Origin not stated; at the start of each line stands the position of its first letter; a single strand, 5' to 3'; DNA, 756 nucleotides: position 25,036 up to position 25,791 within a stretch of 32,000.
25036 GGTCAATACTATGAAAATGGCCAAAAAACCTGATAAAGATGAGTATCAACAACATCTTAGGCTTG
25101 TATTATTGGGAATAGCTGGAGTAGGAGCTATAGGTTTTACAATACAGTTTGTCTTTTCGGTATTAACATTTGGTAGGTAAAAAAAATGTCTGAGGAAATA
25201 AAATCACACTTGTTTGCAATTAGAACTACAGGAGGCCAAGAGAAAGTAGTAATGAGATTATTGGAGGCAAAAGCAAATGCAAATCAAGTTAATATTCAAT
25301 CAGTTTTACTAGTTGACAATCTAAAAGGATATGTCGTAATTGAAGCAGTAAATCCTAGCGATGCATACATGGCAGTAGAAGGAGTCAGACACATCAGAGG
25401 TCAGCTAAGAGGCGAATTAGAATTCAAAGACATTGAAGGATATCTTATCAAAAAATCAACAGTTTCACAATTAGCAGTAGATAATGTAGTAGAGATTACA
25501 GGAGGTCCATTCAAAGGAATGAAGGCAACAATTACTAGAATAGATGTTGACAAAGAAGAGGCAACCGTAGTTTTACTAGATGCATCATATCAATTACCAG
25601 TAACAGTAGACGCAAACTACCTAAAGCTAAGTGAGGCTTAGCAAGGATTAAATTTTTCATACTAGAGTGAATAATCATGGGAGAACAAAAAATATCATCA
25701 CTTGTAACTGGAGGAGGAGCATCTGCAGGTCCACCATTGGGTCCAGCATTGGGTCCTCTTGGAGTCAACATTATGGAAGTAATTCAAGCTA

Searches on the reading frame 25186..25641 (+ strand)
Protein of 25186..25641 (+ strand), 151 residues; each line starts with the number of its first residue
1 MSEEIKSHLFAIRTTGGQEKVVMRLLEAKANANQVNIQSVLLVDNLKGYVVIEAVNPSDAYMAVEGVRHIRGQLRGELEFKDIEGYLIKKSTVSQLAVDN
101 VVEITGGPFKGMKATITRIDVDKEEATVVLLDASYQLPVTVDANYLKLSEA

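Call 12: search_protein_families(library=pfam, max_evalue=0.01, proteins=[window:25186-25641:+])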
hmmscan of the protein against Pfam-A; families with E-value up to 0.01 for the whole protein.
window:25186-25641:+ (151 aa): 2 families
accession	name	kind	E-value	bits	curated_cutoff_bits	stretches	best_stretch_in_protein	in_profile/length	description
PF03439.18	Spt5-NGN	-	2.4e-21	75.9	22.4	1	9-87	2-84/84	Early transcription elongation factor of RNA pol II, NGN section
PF00467.35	KOW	-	3.3e-07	30.3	22.3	1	98-128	1-29/32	KOW motif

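Call 16: find_related_loci(query=window:25186-25641:+, collection=genome_contigs, flank=10000)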
Query window:25186-25641:+ (151 aa) in genome_contigs; peptide patterns used: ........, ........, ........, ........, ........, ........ (x = any residue, [..] = any of these).
600 stretches matched a pattern (row limit reached: there are more); 527 encode a relative of the query (tblastn E <= 1e-3); the best 80 are kept; 80 distinct loci.
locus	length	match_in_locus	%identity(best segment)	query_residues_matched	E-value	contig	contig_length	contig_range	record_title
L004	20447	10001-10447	97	1-149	1e-95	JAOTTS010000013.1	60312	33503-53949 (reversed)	MAG: Nitrosopumilus sp. isolate 13_July_SF_Bin28 13_July_SF_Bin28_scaffold_125_c1, whole genome shotgun sequence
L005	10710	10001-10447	97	1-149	2e-95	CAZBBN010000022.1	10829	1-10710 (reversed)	MAG TPA_asm: uncultured Nitrosopumilaceae archaeon isolate SRP216583_co1_260 genome assembly, contig: NODE_5825_length_1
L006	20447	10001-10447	97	1-149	1e-95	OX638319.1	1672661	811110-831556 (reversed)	MAG: uncultured Candidatus Nitrosopumilus sp. isolate a9bb1b8d-3405-4f78-8bb0-675615731146 genome assembly, chromosome:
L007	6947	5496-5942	97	1-149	2e-95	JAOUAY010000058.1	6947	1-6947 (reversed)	MAG: Nitrosopumilus sp. isolate 21_Oct_SF_Bin27 21_Oct_SF_Bin27_scaffold_1480_c1, whole genome shotgun sequence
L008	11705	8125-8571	97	1-149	1e-95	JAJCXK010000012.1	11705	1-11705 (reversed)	MAG: Nitrosopumilus sp. isolate OFTM383 OFTM383_11, whole genome shotgun sequence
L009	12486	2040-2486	97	1-149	3e-95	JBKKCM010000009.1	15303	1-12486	MAG: Nitrosarchaeum sp. isolate swi_bin.49 k127_17966562, whole genome shotgun sequence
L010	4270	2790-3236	97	1-149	2e-95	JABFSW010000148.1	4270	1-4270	MAG: Nitrosarchaeum sp. isolate WB-IL-22 seq_15920, whole genome shotgun sequence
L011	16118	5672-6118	97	1-149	3e-95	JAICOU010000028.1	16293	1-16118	MAG: Nitrososphaeraceae archaeon isolate SCK_bin.6 k141_1401129_length_16293_cov_26.0843, whole genome shotgun sequence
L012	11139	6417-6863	96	1-149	4e-95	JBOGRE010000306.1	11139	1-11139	MAG: Nitrosarchaeum sp. isolate H1-B1_metabat2.bin.78 k127_2003464, whole genome shotgun sequence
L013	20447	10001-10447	97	1-149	3e-95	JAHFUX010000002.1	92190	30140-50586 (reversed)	MAG: Nitrosarchaeum sp. isolate nzgw9 NODE_140_length_92191_cov_10.155751, whole genome shotgun sequence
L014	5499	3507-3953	97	1-149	3e-95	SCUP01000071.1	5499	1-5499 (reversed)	MAG: Nitrosarchaeum sp. isolate GW199_bin.3 GW199_bin.3-1159, whole genome shotgun sequence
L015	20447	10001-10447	97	1-149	3e-95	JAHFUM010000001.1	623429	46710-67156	MAG: Nitrosarchaeum sp. isolate nzgw8 NODE_6_length_623430_cov_20.046341, whole genome shotgun sequence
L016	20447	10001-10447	96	1-149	4e-95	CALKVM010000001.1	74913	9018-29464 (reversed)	MAG: uncultured Candidatus Nitrosoarchaeum sp. isolate LH-05nov19-164 genome assembly, contig: LH-05nov19-C480, whole ge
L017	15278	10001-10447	97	1-149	3e-95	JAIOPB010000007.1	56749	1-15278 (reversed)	MAG: Nitrosarchaeum sp. isolate LakeFargette_0920_ALND_MAG_33_12 LacPavin_0920_ALND_scaffold_24634, whole genome shotgun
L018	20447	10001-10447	97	1-149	5e-95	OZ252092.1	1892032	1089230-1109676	MAG: Nitrosopumilus sp. isolate 1ff4eb3d-b9ef-4315-8156-e0ce16ae0cce genome assembly, chromosome: 1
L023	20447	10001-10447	95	1-149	1e-94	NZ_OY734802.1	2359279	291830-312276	MAG: Nitrosopumilus sp. isolate 9424c9fb-5f1c-4746-b453-2997914b57fc chromosome 1, complete sequence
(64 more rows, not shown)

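Call 26: find_encoding_contigs(protein=window:25186-25641:+, flank=10000, max_places=10)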
Protein window:25186-25641:+ (151 aa): 14 contigs read that carry it; 5 places shown.
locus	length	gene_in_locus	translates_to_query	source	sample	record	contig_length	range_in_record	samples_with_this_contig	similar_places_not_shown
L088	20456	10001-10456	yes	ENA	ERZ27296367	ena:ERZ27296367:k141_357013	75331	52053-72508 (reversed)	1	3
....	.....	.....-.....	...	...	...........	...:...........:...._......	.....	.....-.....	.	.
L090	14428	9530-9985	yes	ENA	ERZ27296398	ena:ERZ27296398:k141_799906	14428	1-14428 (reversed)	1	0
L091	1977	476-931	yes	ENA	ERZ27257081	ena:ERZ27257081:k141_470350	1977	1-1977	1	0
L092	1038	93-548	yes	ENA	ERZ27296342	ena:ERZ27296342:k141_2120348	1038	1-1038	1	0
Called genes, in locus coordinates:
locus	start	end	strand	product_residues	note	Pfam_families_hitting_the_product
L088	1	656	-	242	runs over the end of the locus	-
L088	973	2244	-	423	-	PF00375:SDF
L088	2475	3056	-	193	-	PF18728:HEPN_AbiV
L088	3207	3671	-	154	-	PF05869:Dam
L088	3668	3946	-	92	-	-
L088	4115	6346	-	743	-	PF09250:Prim-Pol (weak), PF03288:Pox_D5 (faint), PF08706:D5_N, PF02257:RFX_DNA_binding (faint), PF19263:DUF5906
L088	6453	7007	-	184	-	-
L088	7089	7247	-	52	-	-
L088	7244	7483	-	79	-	-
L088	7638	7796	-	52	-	-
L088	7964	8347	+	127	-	-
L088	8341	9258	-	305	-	-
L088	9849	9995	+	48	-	-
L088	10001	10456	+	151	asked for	PF03439:Spt5-NGN, PF00467:KOW (weak)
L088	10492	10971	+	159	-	PF03946:Ribosomal_L11_N, PF00298:Ribosomal_L11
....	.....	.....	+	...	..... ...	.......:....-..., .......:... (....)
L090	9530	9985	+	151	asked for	PF03439:Spt5-NGN, PF00467:KOW (weak)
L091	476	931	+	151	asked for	PF03439:Spt5-NGN, PF00467:KOW (weak)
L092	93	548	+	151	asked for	PF03439:Spt5-NGN, PF00467:KOW (weak)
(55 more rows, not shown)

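Call 104: search_protein_families(library=pfam, max_evalue=0.01, proteins=[L023:4633-5769:-, L023:6007-6384:+, L023:6582-6917:-, L023:8613-9074:-, L023:9071-9337:-, L023:9270-9560:-, L023:3261-3719:+, L023:3974-4339:+, L023:1667-2149:+, L023:7684-8088:+])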
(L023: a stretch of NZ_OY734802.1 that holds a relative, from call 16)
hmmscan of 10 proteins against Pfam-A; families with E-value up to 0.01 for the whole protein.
L023:4633-5769:- (378 aa): 5 families
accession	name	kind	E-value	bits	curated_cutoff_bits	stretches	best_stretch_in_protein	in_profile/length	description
PF15294.11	Leu_zip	-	4.8e-05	23.5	28.2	0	234-297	117-180/275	Leucine zipper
PF04849.18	HAP1_N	-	0.00077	19.2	33.9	1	239-292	158-211/307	HAP1 N-terminal conserved region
PF04977.20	DivIC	-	0.0034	17.6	28.9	1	247-289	21-63/80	Septum formation initiator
PF06005.17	ZapB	-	0.0037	18.2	31.5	1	251-284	19-52/71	Cell division protein ZapB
PF11932.13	DUF3450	-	0.0071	16.1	32.6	0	246-297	54-104/241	Protein of unknown function (DUF3450)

L023:6007-6384:+ (125 aa): 0 families

L023:6582-6917:- (111 aa): 0 families

L023:8613-9074:- (153 aa): 0 families

L023:9071-9337:- (88 aa): 0 families

L023:9270-9560:- (96 aa): 0 families

L023:3261-3719:+ (152 aa): 0 families

L023:3974-4339:+ (121 aa): 2 families
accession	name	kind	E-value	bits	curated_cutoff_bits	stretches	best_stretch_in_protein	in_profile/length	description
PF20364.3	DUF6659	-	9.1e-08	32.8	27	1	10-99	15-104/131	Family of unknown function (DUF6659)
PF16239.10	DUF4898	-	0.0059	17.1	25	0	77-117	26-64/82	Domain of unknown function (DUF4898)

L023:1667-2149:+ (160 aa): 5 families
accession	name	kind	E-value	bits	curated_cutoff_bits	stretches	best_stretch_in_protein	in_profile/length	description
PF01047.28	MarR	-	8.8e-15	54.8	24.6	1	23-80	1-58/59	MarR family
PF12802.13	MarR_2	-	7.6e-11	42.5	27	1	21-79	1-60/61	MarR family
PF22381.2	Staph_reg_Sar_Rot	-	5.3e-07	30.1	27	1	19-94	8-83/85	Transcriptional regulator SarA/Rot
PF13463.12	HTH_27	-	4.2e-05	24.2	22.2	1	23-88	1-67/68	Winged helix DNA-binding domain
PF22536.2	POLR3C_WHD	-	0.0062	16.9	30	0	18-78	6-64/77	POLR3C, C-terminal winged-helix domain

L023:7684-8088:+ (134 aa): 0 families
